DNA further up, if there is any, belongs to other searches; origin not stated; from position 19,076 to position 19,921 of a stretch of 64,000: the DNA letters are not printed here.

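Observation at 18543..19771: Rnl-like ligase + P-loop kinase operon: a second RNA repair module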

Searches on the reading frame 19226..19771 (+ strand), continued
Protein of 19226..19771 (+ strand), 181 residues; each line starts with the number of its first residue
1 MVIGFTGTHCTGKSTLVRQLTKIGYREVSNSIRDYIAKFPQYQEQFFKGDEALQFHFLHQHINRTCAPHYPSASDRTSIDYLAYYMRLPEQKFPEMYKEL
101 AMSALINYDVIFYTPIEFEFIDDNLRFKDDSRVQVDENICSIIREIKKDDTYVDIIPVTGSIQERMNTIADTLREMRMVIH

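Call 44: find_homologous_proteins(query=A3, max_evalue=0.001)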
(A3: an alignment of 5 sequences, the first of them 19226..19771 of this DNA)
Query A3 (5 sequences) (181 aa, profile of the alignment): 150 proteins with E <= 0.001 among 8000 candidates; the best 120 are listed.
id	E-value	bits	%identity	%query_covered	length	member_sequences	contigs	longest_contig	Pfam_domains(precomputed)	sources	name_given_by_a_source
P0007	5.3e-80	286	76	98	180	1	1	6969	PF13521.13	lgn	-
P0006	9.2e-79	282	100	100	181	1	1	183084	PF13521.13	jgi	jgi:nicotinamide riboside kinase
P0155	3.7e-68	247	29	62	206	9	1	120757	PF13521.13,PF13671.13,PF00004.36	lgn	-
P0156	3.9e-67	244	25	78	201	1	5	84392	PF13521.13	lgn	-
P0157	4.6e-67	244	25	78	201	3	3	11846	PF13521.13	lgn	-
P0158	6.8e-65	237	29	62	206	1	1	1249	PF13521.13,PF00004.36,PF13238.13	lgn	-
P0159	2.9e-63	231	28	62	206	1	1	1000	PF13521.13,PF00004.36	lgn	-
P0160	4.5e-62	228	23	78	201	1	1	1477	PF13521.13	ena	-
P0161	9.6e-61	223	23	78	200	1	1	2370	PF13521.13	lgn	-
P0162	1.1e-60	223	24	78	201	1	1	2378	PF13521.13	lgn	-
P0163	1.7e-58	216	23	78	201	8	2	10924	PF13521.13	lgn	-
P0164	4.6e-58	215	26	78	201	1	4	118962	PF13521.13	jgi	jgi:hypothetical protein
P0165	3.3e-55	205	24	78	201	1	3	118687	PF13521.13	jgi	jgi:hypothetical protein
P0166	1.2e-53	200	24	78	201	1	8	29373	PF13521.13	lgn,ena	-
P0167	4.0e-53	198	30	62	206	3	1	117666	PF13521.13,PF13671.13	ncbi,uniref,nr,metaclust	ncbi:hypothetical protein B9J07_28040 [Sinorhizobium sp. LM21]|uniref:AAA family ATPase n=1 Tax=Sino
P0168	4.3e-51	192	30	62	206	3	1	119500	PF13521.13,PF13671.13,PF13189.13,PF13238.13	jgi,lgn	jgi:molybdopterin-guanine dinucleotide biosynthesis protein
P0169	1.6e-50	190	28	62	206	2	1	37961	PF13521.13,PF13671.13,PF00004.36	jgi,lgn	jgi:nicotinamide riboside kinase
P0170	8.5e-50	188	30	48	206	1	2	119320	PF13521.13,PF00004.36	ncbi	-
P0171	1.4e-49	187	30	48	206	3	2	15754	PF13521.13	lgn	-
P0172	1.9e-49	186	27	48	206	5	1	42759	PF13521.13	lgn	-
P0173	2.7e-49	186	34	48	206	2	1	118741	PF13521.13,PF13671.13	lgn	-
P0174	1.8e-46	177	29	68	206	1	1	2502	PF13521.13,PF13671.13,PF00004.36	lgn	-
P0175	1.1e-45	174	29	48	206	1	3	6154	PF13521.13,PF13671.13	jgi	jgi:hypothetical protein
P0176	5.8e-45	172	36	26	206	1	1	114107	PF13521.13,PF00004.36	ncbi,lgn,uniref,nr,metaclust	ncbi:AAA family ATPase [Ancylobacter rudongensis]|uniref:AAA domain-containing protein n=1 Tax=Ancyl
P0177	5.6e-44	169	27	82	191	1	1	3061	PF13521.13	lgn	-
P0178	1.6e-43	167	28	48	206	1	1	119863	PF13521.13,PF13671.13,PF00004.36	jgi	jgi:nicotinamide riboside kinase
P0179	3.9e-43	166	26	78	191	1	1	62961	PF13521.13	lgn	-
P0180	3.9e-42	163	31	48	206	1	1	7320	PF13521.13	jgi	-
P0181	1.5e-41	161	29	48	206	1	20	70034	PF13521.13,PF00004.36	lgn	-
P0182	2.1e-41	160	26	78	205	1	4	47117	PF13521.13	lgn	-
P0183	2.8e-41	160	28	48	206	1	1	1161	PF13521.13,PF13671.13,PF00004.36,PF13238.13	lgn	-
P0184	2.8e-41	160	22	78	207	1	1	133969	PF13521.13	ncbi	ncbi:thymidylate kinase [Streptomyces phage Enygma]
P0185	4.7e-41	159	22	78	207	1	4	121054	PF13521.13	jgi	-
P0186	7.2e-41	158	29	48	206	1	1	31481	PF13521.13,PF00004.36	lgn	-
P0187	1.8e-40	157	24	78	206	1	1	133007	PF13521.13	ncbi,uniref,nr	ncbi:thymidylate kinase [Streptomyces phage Wofford]|uniref:Thymidylate kinase n=1 Tax=Streptomyces 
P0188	4.5e-40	156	27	79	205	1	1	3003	PF13521.13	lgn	-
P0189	7.8e-40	155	29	62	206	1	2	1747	PF13521.13,PF13671.13,PF00004.36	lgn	-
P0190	1.2e-39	154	22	76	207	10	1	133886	PF13521.13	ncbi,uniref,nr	ncbi:thymidylate kinase [Streptomyces phage StarPlatinum]|uniref:Thymidylate kinase n=1 Tax=Streptom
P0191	1.5e-39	154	25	78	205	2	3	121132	PF13521.13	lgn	-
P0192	1.9e-39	154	26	81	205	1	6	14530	PF13521.13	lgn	-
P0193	3.4e-39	153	29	48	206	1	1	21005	PF13521.13,PF13671.13,PF00004.36,PF13238.13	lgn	-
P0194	3.6e-39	153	24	79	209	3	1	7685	PF13521.13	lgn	-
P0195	6.2e-39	152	26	78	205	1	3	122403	PF13521.13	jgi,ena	jgi:hypothetical protein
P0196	6.5e-39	152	26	78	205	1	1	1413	PF13521.13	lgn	-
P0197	9.6e-39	151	25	100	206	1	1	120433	PF13521.13,PF00004.36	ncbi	ncbi:AAA family ATPase [Agrobacterium sp. CG674]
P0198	9.8e-39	151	26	78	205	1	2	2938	PF13521.13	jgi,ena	-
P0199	1.1e-38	151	25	80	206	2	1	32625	PF13521.13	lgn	-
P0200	1.5e-38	151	28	48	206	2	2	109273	PF13521.13,PF13671.13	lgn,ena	-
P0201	1.6e-38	151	25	78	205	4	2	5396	PF13521.13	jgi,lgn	jgi:hypothetical protein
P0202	2.2e-38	150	26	79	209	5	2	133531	PF13521.13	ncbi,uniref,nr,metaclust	ncbi:thymidylate kinase [Streptomyces phage Jay2Jay]|uniref:Thymidylate kinase n=2 Tax=Samistivirus 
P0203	3.3e-38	150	31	63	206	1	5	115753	PF13521.13,PF13671.13,PF00004.36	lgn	-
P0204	5.8e-38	149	28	63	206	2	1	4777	PF13521.13,PF00004.36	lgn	-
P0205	6.3e-38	149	30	64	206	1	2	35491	PF13521.13,PF13671.13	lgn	-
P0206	9.1e-38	148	25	79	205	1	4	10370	PF13521.13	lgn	-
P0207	9.3e-38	148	26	78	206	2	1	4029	PF13521.13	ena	-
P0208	1.2e-37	148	25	78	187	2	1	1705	PF13521.13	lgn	-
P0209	1.3e-37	148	31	39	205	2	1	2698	PF13521.13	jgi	jgi:GTPase SAR1 family protein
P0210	1.3e-37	148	24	78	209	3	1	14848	PF13521.13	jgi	jgi:hypothetical protein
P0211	3.1e-37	147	27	62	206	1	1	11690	PF13521.13,PF00004.36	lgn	-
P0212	3.2e-37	146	27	79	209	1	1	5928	PF13521.13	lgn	-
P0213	3.4e-37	146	23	80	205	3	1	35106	PF13521.13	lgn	-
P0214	6.2e-37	146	26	78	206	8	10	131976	PF13521.13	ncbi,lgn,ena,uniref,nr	ncbi:thymidylate kinase [Streptomyces phage Mildred21]|uniref:Thymidylate kinase n=1 Tax=Streptomyce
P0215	2.9e-36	143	25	96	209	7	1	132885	PF13521.13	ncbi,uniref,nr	ncbi:thymidylate kinase [Streptomyces phage Teutsch]|uniref:Thymidylate kinase n=2 Tax=Samistivirus 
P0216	3.0e-36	143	30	39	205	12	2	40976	PF13521.13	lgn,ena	-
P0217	7.0e-36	142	32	39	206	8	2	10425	PF13521.13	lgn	-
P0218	7.0e-36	142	27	78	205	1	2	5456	PF13521.13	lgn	-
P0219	1.3e-35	141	34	39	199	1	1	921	PF13521.13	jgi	-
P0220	3.2e-35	140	31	39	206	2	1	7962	PF13521.13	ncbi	-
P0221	4.6e-35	139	25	78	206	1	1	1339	PF13521.13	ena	-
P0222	1.4e-34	138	24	94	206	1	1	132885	PF13521.13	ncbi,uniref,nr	ncbi:thymidylate kinase [Streptomyces phage Bmoc]|uniref:Thymidylate kinase n=1 Tax=Streptomyces pha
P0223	2.1e-34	137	28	44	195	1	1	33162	PF13521.13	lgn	-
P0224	2.1e-34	137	28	48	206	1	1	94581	PF13521.13,PF00004.36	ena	-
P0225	1.6e-33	134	25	78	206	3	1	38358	PF13521.13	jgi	jgi:GTPase SAR1 family protein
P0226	1.9e-29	121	35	39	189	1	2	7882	PF13521.13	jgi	-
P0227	2.2e-27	114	29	97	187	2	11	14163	PF13521.13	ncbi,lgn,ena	-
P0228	2.3e-27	114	28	79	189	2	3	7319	PF13521.13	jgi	jgi:deoxyadenosine/deoxycytidine kinase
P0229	3.0e-27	114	31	97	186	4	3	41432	PF13521.13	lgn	-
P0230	4.8e-26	110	31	92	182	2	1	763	PF13521.13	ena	-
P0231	2.2e-24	105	25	48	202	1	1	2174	PF13521.13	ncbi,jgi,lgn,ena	jgi:hypothetical protein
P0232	4.6e-24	104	28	81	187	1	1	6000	PF13521.13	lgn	-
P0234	1.0e-23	102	25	94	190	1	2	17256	PF13521.13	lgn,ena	-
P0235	2.4e-23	101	28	96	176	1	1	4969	PF13521.13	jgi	jgi:thymidylate kinase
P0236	3.7e-23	101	30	91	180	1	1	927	PF13521.13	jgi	jgi:nicotinamide riboside kinase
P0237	4.2e-23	100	29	92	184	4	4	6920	PF13521.13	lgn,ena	-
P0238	4.3e-23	100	29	80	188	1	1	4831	PF13521.13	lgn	-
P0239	5.5e-23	100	29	92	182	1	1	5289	PF13521.13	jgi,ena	-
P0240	9.3e-23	99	28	98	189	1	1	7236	PF13521.13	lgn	-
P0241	1.5e-22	99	31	97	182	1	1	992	PF13521.13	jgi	jgi:nicotinamide riboside kinase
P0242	2.0e-21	95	29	97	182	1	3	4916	PF13521.13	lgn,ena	-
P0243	2.5e-21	95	29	93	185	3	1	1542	PF13521.13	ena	-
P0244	1.8e-20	92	30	70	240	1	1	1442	PF13521.13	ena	-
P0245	2.6e-20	91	32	99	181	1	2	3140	PF13521.13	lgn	-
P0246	6.9e-20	90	28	96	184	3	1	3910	PF13521.13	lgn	-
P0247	2.0e-19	88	28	70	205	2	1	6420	PF13521.13,PF01712.26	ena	-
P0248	2.5e-19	88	29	70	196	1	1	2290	PF13521.13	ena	-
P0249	3.1e-19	88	41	12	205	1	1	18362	PF13521.13,PF13207.13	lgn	-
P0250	2.2e-18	85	-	-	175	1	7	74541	PF13521.13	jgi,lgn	jgi:predicted ATPase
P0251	1.2e-17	83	29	65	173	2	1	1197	PF13521.13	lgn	-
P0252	1.7e-17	82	27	92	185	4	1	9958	PF13521.13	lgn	-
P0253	7.4e-17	80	25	79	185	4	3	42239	PF13521.13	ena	-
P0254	1.2e-16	79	30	73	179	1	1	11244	PF13521.13,PF01712.26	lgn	-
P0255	3.8e-16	78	26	99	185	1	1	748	PF13521.13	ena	-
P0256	2.0e-14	72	26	99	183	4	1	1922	PF13521.13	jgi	jgi:predicted ATPase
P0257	2.8e-14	72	31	70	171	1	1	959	PF13521.13,PF13238.13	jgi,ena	-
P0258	4.1e-14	71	21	97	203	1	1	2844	PF13521.13,PF13238.13,PF01712.26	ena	-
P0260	1.2e-13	70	21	97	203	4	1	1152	PF13521.13,PF13238.13,PF01712.26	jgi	jgi:nicotinamide riboside kinase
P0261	1.9e-13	69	28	69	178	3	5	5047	PF13521.13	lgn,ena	-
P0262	3.6e-13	68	22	70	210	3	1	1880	PF13521.13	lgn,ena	-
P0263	5.0e-13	68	-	-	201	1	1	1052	PF13521.13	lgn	-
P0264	3.4e-12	65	30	92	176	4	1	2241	PF13521.13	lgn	-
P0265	5.8e-12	64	37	29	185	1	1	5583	PF13521.13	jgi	jgi:hypothetical protein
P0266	3.9e-11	61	56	10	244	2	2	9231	PF13521.13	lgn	-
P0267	4.1e-11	61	26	71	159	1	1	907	PF13521.13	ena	-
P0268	4.8e-11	61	29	67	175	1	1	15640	PF13521.13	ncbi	-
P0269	8.4e-11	60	23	79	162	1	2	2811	PF13521.13,PF13238.13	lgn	-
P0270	1.1e-10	60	-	-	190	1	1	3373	PF13521.13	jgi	-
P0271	1.4e-10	60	26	69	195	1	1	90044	PF13521.13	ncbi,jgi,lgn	-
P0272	2.2e-9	56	-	-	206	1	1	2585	PF13521.13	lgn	-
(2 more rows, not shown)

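Call 48: search_solved_structures(query=A4, max_evalue=1, show_alignments=3)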
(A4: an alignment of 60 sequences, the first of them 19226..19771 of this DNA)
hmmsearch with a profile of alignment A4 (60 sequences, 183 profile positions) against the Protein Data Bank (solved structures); distinct sequences matched with E-value up to 1: 285 (the best 60 are shown).
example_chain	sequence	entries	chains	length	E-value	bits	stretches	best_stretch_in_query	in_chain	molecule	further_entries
2jaq_A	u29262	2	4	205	1.7e-12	51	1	1-128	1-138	DEOXYGUANOSINE KINASE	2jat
2jas_A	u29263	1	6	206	1.7e-12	51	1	1-128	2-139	DEOXYGUANOSINE KINASE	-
6gye_A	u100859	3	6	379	8.2e-08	35.8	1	5-156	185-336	Nicotinamide-nucleotide adenylyltransferase NadR family / Ribosylnicotinamide kinase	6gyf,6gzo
2pbr_A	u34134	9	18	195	1.5e-07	34.9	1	1-178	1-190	Thymidylate kinase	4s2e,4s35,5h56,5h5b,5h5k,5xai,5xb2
7nhl_0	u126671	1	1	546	2.4e-07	34.2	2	2-43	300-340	Lincosamide-streptogramin A resistance protein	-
5zlu_EE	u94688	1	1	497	2.3e-06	31.1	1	2-53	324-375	Macrolide efflux protein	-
1lw7_A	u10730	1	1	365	4.4e-06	30.1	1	5-180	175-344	TRANSCRIPTIONAL REGULATOR NADR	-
5xbh_A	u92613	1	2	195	5.3e-06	29.8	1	1-169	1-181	Thymidylate kinase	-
9x6f_A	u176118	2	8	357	5.4e-06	29.8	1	5-139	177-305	Nicotinamide-nucleotide adenylyltransferase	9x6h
8buu_9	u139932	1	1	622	6.5e-06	29.6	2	2-31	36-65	ExpZ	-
8puu_A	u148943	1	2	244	6.7e-06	29.5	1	1-110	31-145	Deoxynucleoside kinase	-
3j15_B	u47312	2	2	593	1.2e-05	28.7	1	1-26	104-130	ABC transporter ATP-binding protein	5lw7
3bk7_A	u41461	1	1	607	1.3e-05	28.6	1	1-26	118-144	ABC transporter ATP-binding protein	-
4cvn_A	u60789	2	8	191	1.4e-05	28.4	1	1-66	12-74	PUTATIVE ADENYLATE KINASE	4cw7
5xb5_A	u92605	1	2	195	1.8e-05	28.1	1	1-178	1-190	Thymidylate kinase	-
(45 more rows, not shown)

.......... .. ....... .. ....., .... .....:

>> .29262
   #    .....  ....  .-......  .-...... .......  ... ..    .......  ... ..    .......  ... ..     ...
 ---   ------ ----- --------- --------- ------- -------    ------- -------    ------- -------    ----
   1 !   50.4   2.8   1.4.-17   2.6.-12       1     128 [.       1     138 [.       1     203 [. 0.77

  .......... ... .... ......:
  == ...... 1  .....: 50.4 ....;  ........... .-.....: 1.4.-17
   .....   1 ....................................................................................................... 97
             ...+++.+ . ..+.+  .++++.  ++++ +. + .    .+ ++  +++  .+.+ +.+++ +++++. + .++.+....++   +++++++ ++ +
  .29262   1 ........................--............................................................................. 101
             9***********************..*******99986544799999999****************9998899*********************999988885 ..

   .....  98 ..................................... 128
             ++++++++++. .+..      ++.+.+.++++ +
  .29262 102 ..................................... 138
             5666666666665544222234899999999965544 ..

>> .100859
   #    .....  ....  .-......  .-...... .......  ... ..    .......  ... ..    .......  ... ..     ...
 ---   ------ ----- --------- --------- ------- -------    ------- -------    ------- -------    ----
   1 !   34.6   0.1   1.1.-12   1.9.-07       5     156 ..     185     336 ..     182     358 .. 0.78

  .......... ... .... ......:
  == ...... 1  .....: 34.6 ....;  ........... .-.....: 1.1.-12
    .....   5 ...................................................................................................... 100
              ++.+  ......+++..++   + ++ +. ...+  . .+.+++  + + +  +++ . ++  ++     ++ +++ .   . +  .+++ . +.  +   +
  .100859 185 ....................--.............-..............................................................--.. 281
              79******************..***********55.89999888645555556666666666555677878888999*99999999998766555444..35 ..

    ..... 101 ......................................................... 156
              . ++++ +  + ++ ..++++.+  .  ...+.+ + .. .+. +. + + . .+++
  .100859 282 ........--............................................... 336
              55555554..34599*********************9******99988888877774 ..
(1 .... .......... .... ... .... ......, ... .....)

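Call 49: find_encoding_contigs(protein=P0229, flank=5000, max_places=2)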
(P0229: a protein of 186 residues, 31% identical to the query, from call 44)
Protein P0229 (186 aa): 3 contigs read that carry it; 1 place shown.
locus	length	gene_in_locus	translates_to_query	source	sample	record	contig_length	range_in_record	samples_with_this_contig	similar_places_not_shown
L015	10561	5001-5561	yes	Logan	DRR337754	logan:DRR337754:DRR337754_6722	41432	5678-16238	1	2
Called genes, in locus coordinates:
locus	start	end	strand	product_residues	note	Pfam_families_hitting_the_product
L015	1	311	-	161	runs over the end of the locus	PF12728:HTH_17 (weak)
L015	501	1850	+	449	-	PF07693:KAP_NTPase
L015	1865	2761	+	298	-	-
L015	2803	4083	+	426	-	PF01266:DAO (weak), PF03486:HI0933_like (faint), PF07992:Pyr_redox_2 (faint)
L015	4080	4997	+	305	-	PF01261:AP_endonuc_2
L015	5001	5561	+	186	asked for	PF13521:AAA_28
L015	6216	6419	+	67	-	-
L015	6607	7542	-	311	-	PF02899:Phage_int_SAM_1, PF13495:Phage_int_SAM_4, PF00589:Phage_integrase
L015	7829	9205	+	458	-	PF00202:Aminotran_3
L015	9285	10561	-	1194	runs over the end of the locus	PF13289:SIR2_2, PF20720:nSTAND3 (weak)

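Call 50: find_encoding_contigs(protein=P0227, flank=5000, max_places=2)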
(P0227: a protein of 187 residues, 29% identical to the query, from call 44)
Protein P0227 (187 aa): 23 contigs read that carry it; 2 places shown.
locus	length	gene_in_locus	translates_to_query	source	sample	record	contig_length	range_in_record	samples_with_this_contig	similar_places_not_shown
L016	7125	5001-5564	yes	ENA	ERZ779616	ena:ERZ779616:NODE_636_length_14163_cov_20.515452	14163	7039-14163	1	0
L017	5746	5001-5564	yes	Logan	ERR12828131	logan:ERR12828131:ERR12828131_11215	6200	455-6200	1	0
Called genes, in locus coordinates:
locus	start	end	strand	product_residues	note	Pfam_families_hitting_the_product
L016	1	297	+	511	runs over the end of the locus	PF00239:Resolvase, PF07508:Recombinase, PF13408:Zn_ribbon_recom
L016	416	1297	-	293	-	PF01548:DEDD_Tnp_IS110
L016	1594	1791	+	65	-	-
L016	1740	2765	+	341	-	-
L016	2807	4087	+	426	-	PF01266:DAO (faint), PF07992:Pyr_redox_2 (faint), PF13450:NAD_binding_8 (weak)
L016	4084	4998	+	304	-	PF01261:AP_endonuc_2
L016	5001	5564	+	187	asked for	PF13521:AAA_28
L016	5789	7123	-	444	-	?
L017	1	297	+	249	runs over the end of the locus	?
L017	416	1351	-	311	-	PF01548:DEDD_Tnp_IS110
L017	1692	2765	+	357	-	-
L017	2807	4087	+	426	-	PF01266:DAO (faint), PF07992:Pyr_redox_2 (faint), PF13450:NAD_binding_8 (weak)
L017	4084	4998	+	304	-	PF01261:AP_endonuc_2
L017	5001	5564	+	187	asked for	PF13521:AAA_28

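Call 51: find_encoding_contigs(protein=P0234, flank=5000, max_places=2)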
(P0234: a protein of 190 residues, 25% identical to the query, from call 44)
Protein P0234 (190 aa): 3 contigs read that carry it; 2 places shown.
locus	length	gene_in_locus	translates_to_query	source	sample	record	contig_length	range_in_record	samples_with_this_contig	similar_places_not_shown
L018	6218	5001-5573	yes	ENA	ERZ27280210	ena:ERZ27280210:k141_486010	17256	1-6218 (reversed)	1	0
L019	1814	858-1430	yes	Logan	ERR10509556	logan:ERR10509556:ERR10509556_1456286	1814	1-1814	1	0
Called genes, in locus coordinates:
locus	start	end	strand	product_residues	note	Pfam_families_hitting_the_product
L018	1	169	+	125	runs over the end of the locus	-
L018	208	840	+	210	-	-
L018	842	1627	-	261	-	PF06414:Zeta_toxin (weak), PF13238:AAA_18 (weak), PF13671:AAA_33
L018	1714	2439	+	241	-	PF04446:Thg1, PF14413:Thg1C (faint)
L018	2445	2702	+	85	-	-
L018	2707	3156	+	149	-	-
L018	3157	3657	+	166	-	-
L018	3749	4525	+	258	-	-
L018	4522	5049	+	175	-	PF00551:Formyl_trans_N (weak)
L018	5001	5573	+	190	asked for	PF13521:AAA_28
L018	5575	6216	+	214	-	?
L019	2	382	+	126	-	?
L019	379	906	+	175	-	PF00551:Formyl_trans_N (weak)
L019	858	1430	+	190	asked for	PF13521:AAA_28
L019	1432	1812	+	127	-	?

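Call 52: predict_structure(alignment_id=A4)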
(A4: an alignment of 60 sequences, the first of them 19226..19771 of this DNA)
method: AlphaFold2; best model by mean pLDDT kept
length: 181 residues; sequences in the alignment: 60
mean_pLDDT: 88.6   pTM: 0.85
mean pLDDT of the five models: 88.6, 88.0, 87.7, 85.9, 85.6
residues with pLDDT >= 90: 121; 70-90: 45; 50-70: 15; < 50: 0
segments of 3 or more residues with pLDDT < 50: none
pLDDT, mean of each block of 10 residues (from residue 1): 93 94 90 75 76 90 87 95 93 95 96 89 65 93 92 93 96 84 51
secondary structure, 60 per line:
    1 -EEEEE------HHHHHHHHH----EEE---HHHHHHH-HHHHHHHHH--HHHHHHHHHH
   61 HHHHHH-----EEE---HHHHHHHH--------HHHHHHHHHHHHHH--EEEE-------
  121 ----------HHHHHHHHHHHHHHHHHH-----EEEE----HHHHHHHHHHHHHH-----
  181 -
elements in order: E2-6 H13-21 E26-28 H32-38 H40-48 H51-66 E72-74 H78-85 H94-107 E110-113 H131-148 E154-157 H162-175
